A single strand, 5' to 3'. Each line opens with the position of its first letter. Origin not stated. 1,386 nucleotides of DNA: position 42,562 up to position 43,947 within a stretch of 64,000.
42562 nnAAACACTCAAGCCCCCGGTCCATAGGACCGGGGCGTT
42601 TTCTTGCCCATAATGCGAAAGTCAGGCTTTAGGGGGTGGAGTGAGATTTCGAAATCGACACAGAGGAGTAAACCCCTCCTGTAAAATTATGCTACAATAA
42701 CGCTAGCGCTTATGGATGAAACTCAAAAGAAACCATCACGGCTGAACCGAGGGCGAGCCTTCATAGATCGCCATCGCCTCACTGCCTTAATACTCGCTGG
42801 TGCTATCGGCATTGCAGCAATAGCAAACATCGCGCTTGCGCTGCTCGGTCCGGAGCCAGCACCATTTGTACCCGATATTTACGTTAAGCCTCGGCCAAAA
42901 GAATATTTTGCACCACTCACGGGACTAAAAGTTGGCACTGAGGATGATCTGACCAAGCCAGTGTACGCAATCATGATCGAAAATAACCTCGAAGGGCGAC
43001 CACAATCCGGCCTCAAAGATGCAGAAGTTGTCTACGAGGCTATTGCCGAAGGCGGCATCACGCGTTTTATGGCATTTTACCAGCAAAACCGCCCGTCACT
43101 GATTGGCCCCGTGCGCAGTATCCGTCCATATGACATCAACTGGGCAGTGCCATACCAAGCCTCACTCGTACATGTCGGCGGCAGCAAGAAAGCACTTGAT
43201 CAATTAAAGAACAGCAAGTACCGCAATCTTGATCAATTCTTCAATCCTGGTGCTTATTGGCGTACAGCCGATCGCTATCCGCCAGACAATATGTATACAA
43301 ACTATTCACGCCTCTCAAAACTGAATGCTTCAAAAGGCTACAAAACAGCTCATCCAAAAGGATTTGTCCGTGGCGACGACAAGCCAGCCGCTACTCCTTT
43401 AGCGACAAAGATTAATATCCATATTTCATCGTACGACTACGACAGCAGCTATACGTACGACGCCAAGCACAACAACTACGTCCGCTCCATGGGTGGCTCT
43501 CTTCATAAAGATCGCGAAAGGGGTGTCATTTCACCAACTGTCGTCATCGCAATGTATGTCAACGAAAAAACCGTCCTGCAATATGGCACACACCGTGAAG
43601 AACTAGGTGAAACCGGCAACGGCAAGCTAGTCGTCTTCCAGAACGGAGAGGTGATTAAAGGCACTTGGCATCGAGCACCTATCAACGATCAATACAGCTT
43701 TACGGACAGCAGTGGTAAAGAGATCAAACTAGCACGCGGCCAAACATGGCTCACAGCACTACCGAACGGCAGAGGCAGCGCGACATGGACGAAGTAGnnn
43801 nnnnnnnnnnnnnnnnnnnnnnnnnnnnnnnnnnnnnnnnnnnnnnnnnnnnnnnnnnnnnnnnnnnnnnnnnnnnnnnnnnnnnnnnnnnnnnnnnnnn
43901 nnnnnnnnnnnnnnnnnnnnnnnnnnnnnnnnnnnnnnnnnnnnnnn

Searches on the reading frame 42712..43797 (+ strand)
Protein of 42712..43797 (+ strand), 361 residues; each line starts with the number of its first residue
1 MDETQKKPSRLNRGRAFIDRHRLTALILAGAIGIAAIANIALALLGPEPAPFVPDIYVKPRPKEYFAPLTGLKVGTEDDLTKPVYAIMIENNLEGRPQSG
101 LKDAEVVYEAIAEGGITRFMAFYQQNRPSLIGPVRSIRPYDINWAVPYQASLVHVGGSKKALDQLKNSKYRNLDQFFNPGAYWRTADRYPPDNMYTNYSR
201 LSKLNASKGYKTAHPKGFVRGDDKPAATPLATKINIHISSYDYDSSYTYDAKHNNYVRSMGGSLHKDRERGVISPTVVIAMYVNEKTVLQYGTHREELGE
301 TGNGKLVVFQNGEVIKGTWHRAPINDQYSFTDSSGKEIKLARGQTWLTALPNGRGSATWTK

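Call 88: search_protein_families(library=pfam, proteins=[window:42712-43797:+], max_evalue=0.001)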
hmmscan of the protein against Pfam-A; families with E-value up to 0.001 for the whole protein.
window:42712-43797:+ (361 aa): 2 families
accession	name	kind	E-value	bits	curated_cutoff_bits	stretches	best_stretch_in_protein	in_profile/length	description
PF11258.13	DUF3048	-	3.6e-46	157.4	25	1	69-210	1-147/148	Protein of unknown function (DUF3048) N-terminal domain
PF17479.7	DUF3048_C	-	1.5e-21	77.3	25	1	236-346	3-113/114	Protein of unknown function (DUF3048) C-terminal domain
